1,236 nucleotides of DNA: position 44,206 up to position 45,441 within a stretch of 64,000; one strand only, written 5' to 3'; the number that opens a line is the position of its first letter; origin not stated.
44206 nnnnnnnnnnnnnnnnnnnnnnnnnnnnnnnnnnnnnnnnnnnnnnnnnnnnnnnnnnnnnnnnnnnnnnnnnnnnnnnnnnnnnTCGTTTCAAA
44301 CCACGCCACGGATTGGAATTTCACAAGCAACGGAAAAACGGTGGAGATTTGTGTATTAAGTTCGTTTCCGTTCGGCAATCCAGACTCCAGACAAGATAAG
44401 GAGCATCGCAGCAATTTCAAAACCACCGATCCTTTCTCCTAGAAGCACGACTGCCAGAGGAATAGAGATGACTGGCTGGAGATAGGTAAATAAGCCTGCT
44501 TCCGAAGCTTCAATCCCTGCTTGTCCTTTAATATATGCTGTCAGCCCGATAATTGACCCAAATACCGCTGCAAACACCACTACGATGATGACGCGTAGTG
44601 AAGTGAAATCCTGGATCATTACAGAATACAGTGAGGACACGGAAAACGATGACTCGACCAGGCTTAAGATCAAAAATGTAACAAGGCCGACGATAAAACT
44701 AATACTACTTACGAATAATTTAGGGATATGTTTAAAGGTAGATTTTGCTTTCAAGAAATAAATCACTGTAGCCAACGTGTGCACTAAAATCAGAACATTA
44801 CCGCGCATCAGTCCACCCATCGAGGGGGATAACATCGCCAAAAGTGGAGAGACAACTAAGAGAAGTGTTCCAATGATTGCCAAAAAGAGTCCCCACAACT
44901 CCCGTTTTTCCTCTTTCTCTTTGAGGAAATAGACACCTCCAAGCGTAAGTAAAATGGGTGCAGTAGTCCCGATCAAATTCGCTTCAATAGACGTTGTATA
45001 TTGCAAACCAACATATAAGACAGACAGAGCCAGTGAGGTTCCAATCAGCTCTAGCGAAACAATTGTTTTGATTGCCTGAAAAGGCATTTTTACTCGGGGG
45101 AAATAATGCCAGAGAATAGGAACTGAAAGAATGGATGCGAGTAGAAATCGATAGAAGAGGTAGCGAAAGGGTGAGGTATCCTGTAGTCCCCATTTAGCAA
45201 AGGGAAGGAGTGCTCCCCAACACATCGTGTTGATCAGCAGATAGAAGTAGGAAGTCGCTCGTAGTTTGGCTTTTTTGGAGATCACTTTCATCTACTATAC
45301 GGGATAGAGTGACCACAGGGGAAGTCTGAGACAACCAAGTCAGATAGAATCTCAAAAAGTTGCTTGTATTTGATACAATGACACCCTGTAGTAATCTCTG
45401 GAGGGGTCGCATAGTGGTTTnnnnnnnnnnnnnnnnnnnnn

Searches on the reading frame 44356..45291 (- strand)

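Call 35: search_protein_families(library=pfam, proteins=[window:44356-45291:-], max_evalue=0.01)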
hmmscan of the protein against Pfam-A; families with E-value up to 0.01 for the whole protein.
window:44356-45291:- (311 aa): 2 families
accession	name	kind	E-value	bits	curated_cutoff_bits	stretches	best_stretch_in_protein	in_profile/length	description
PF00892.27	EamA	-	8.3e-37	126.9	28.2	2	14-146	3-134/135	EamA-like transporter family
PF12670.12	DUF3792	-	0.0083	16.7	31.3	1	85-159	15-93/115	Protein of unknown function (DUF3792)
